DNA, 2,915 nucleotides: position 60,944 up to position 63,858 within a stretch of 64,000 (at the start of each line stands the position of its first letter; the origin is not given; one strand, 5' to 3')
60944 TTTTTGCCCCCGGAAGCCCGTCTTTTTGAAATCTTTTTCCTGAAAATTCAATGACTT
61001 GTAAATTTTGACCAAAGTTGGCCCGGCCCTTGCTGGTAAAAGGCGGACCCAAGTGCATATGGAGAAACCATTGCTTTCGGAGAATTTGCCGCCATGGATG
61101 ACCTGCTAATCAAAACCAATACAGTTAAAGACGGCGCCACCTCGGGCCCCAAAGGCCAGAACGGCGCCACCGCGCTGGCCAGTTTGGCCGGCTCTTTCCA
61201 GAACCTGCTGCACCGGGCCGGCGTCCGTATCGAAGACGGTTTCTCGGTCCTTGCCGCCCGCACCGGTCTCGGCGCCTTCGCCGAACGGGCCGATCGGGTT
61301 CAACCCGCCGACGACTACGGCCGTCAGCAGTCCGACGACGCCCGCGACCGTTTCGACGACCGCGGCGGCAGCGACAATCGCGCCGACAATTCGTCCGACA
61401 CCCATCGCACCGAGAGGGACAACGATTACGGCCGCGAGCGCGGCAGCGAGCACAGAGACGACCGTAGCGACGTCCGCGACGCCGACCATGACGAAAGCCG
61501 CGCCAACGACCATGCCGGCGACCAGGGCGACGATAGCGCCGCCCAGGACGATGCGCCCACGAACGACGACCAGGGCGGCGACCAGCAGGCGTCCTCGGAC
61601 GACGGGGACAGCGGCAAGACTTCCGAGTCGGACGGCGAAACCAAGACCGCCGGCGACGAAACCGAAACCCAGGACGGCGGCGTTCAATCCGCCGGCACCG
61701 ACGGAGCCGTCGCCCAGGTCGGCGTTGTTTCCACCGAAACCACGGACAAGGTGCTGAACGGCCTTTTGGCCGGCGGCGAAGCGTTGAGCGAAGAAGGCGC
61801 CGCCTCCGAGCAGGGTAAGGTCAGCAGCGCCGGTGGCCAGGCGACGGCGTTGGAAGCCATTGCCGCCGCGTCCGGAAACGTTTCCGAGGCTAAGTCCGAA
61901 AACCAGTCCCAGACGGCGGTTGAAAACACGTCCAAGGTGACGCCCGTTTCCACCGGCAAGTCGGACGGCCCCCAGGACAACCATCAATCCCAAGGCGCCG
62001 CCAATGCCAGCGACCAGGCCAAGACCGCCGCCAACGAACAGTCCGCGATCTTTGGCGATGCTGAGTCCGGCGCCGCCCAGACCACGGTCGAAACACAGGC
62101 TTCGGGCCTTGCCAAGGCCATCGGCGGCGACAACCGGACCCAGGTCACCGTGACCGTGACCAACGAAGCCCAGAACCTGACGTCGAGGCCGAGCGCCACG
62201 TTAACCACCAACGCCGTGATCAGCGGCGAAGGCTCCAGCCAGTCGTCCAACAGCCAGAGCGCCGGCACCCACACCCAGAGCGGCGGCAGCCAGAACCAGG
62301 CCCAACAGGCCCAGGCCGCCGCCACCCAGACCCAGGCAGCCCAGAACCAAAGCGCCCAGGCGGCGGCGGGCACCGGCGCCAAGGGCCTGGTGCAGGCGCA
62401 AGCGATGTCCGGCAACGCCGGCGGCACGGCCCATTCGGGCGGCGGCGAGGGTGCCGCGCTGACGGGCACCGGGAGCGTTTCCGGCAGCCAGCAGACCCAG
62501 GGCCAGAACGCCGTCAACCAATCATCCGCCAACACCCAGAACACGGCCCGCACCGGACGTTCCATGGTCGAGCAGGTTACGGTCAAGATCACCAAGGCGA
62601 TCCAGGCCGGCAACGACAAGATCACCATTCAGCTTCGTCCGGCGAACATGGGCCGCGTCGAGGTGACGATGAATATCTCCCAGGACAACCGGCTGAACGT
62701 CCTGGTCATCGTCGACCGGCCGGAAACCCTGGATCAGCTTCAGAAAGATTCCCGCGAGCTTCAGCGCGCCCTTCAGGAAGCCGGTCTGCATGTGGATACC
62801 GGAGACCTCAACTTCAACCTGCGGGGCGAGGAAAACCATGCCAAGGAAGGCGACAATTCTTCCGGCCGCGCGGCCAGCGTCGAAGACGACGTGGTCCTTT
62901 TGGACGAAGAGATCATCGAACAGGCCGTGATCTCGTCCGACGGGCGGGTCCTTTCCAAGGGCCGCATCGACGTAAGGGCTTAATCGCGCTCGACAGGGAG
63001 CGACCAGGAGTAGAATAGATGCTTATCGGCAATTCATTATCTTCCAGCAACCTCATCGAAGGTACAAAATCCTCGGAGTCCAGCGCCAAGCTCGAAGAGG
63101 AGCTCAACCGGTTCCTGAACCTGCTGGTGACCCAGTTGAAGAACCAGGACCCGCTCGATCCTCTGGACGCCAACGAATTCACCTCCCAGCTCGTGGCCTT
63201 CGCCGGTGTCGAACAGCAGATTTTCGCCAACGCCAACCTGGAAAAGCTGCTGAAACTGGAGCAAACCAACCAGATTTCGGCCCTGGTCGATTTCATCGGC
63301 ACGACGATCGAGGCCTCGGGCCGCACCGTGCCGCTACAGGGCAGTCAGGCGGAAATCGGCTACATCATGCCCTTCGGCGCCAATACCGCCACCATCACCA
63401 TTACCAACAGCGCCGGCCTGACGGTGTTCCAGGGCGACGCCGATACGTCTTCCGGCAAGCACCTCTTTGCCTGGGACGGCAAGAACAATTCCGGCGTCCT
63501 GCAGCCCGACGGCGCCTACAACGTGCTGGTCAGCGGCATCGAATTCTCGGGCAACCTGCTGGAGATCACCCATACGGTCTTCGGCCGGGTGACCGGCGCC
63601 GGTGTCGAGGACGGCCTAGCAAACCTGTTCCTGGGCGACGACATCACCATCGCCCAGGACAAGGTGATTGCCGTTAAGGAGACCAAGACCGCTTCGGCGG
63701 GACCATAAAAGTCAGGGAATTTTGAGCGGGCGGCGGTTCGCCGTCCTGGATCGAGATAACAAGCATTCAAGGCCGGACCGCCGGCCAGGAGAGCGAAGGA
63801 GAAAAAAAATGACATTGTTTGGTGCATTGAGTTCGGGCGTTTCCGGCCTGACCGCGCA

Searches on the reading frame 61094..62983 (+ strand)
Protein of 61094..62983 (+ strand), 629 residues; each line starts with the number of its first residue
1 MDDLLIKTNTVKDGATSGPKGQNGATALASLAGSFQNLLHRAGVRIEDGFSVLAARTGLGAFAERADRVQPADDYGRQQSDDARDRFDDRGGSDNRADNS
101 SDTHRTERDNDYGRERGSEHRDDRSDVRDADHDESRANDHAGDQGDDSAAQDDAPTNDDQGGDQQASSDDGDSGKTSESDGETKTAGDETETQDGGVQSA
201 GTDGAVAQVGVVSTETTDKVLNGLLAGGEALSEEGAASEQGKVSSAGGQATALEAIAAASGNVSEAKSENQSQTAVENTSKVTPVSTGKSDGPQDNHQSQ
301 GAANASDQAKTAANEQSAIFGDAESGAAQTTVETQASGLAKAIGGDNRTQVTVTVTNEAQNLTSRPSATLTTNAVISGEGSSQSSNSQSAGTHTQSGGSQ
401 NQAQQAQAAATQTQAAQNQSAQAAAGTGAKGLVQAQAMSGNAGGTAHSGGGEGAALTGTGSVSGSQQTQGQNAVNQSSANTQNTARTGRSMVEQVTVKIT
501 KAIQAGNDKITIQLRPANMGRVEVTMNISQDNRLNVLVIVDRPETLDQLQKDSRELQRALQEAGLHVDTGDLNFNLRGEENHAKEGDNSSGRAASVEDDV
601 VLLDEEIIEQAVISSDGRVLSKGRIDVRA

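Call 43: search_protein_families(library=pfam, proteins=[window:61094-62983:+], max_evalue=0.0001)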
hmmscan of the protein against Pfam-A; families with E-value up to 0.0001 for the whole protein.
window:61094-62983:+ (629 aa): 1 family
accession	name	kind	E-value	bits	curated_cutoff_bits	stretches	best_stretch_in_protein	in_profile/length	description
PF02120.21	Flg_hook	-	7.3e-15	55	29.8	1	499-578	4-80/85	Flagellar hook-length control protein FliK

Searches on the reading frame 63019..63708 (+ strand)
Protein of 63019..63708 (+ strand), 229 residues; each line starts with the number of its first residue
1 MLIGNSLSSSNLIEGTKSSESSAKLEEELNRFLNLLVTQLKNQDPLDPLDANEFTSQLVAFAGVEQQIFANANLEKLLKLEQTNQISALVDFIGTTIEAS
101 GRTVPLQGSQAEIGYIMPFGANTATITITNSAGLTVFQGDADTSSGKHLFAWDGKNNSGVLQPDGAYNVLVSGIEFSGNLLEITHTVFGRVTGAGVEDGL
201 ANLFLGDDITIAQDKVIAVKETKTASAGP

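Call 43: search_protein_families(library=pfam, proteins=[window:63019-63708:+], max_evalue=0.0001)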
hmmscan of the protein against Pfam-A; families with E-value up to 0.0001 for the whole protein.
window:63019-63708:+ (229 aa): 2 families
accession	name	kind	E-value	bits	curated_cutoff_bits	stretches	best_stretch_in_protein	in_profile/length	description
PF03963.19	FlgD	-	3.8e-19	69.1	27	1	14-75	13-74/75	Flagellar hook capping protein - N-terminal region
PF13860.13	FlgD_ig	-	1.5e-10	41.3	27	1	107-172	8-74/79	FlgD Ig-like domain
